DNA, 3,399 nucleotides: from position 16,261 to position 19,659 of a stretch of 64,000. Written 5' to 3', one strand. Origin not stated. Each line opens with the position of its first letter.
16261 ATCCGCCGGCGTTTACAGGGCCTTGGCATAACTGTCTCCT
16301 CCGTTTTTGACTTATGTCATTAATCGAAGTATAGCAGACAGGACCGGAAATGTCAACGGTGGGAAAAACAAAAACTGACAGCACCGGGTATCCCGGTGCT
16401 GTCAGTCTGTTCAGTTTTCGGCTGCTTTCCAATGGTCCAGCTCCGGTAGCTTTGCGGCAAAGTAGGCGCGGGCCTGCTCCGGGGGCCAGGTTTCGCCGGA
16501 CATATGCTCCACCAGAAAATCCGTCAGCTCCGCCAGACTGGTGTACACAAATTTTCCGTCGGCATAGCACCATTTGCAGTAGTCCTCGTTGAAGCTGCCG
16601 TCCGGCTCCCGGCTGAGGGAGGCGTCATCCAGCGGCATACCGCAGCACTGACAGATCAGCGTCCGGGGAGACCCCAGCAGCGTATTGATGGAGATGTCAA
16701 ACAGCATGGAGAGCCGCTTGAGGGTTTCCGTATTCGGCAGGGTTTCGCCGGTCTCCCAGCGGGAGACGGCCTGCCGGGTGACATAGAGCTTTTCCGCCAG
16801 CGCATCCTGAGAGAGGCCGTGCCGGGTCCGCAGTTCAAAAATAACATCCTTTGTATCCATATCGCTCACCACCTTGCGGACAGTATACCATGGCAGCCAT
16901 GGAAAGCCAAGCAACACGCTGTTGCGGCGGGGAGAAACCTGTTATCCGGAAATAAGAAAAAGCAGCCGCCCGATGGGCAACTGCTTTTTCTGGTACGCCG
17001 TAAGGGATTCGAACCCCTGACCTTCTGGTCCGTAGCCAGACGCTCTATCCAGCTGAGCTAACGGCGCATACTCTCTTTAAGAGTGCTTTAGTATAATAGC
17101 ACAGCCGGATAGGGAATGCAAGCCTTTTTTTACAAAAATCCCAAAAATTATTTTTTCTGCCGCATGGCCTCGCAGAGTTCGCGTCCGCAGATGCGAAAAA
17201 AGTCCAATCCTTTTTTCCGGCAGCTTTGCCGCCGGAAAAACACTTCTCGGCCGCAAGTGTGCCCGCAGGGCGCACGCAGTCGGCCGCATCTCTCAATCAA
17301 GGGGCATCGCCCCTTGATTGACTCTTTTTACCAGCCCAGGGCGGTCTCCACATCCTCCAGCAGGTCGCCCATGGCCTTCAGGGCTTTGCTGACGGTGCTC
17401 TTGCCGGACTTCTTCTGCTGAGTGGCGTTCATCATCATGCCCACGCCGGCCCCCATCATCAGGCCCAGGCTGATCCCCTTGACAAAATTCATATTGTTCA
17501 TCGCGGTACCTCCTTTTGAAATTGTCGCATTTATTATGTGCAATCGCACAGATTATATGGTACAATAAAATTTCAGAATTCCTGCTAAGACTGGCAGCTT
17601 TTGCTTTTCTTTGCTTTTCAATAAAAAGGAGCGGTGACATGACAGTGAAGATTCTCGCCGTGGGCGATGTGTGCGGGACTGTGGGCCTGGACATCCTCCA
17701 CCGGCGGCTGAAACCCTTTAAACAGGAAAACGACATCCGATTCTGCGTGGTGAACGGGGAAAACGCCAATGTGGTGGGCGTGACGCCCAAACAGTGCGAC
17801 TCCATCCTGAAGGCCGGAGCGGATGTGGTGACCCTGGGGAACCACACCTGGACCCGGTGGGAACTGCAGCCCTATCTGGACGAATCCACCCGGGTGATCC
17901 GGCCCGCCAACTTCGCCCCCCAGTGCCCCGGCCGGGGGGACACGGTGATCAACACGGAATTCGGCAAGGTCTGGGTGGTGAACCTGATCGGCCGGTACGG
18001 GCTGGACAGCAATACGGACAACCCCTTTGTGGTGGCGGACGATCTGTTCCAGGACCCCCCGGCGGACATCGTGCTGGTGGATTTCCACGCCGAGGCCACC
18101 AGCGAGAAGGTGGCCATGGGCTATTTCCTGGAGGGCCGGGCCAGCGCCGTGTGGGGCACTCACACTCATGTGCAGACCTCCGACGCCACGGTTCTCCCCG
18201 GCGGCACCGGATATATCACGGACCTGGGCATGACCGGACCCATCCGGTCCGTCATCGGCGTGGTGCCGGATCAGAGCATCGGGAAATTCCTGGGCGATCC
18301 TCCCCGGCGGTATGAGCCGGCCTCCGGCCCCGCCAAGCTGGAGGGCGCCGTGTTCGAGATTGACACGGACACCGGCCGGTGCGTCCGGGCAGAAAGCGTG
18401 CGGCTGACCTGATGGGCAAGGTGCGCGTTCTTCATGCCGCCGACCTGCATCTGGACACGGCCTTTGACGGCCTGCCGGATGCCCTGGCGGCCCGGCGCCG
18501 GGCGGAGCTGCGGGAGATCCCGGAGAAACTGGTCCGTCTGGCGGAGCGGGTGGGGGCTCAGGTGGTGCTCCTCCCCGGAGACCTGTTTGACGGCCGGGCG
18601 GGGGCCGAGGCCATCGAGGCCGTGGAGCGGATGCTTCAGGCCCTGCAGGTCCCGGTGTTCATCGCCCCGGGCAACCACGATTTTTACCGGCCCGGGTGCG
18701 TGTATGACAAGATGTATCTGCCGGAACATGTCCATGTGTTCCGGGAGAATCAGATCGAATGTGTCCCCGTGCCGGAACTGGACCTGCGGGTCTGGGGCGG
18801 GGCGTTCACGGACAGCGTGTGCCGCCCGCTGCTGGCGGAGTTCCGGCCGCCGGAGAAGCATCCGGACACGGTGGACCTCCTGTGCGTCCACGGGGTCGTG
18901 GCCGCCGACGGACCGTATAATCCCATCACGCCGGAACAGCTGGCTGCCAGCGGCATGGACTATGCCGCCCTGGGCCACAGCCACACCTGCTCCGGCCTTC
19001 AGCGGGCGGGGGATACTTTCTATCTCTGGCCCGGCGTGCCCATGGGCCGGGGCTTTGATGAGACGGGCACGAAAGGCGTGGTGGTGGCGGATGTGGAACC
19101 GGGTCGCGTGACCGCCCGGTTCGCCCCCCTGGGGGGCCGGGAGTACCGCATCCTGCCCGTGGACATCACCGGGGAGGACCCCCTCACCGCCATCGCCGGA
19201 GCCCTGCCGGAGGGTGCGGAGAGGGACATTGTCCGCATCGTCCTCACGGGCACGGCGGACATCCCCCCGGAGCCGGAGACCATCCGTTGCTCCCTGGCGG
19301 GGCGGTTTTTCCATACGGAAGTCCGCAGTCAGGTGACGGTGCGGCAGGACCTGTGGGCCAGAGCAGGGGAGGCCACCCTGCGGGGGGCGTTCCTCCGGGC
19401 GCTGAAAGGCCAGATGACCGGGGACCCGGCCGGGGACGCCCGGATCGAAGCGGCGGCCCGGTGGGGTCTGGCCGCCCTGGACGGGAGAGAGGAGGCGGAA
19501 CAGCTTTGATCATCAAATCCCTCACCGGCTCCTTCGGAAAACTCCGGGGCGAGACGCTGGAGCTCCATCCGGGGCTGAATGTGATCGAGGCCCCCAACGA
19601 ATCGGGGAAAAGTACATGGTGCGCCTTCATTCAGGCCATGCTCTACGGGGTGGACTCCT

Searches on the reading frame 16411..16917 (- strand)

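Call 92: search_protein_families(library=pfam, proteins=[window:16411-16917:-], max_evalue=0.00001)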
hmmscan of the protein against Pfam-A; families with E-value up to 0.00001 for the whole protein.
window:16411-16917:- (168 aa): 4 families
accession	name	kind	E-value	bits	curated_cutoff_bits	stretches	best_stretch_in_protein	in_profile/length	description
PF12674.12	Zn_ribbon_2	-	1.1e-26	93.8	22.5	1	88-164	1-81/81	Putative zinc ribbon domain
PF01381.28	HTH_3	-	4.4e-15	55.9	23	1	28-78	3-53/55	Helix-turn-helix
PF13560.12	HTH_31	-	4.8e-09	36.8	27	1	28-69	8-50/64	Helix-turn-helix domain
PF12844.13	HTH_19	-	7e-06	26.3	30.2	0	28-81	6-59/64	Helix-turn-helix domain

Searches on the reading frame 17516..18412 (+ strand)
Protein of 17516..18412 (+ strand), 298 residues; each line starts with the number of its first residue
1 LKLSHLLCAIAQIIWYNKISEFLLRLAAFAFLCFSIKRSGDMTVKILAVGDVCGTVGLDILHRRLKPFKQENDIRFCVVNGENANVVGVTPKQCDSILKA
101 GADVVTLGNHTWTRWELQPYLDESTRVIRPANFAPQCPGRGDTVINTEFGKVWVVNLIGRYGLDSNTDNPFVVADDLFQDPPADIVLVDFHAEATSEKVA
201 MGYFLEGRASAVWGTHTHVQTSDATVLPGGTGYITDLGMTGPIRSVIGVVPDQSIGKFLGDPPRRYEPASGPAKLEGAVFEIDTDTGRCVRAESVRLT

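Call 92: search_protein_families(library=pfam, proteins=[window:17516-18412:+], max_evalue=0.00001)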
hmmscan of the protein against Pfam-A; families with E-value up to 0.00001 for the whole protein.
window:17516-18412:+ (298 aa): 2 families
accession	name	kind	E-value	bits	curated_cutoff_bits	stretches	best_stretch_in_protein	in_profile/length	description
PF13277.11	YmdB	-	8e-91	304.2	27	1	47-294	1-252/253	YmdB-like protein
PF00149.33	Metallophos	-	8.5e-08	33.3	21.5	1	45-219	2-190/191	Calcineurin-like phosphoesterase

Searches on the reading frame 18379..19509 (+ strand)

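Call 92: search_protein_families(library=pfam, proteins=[window:18379-19509:+], max_evalue=0.00001)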
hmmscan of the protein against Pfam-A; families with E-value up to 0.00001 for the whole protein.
window:18379-19509:+ (376 aa): 1 family
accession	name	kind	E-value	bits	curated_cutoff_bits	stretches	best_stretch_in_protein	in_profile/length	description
PF00149.33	Metallophos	-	6.5e-14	53.2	21.5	1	16-203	2-190/191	Calcineurin-like phosphoesterase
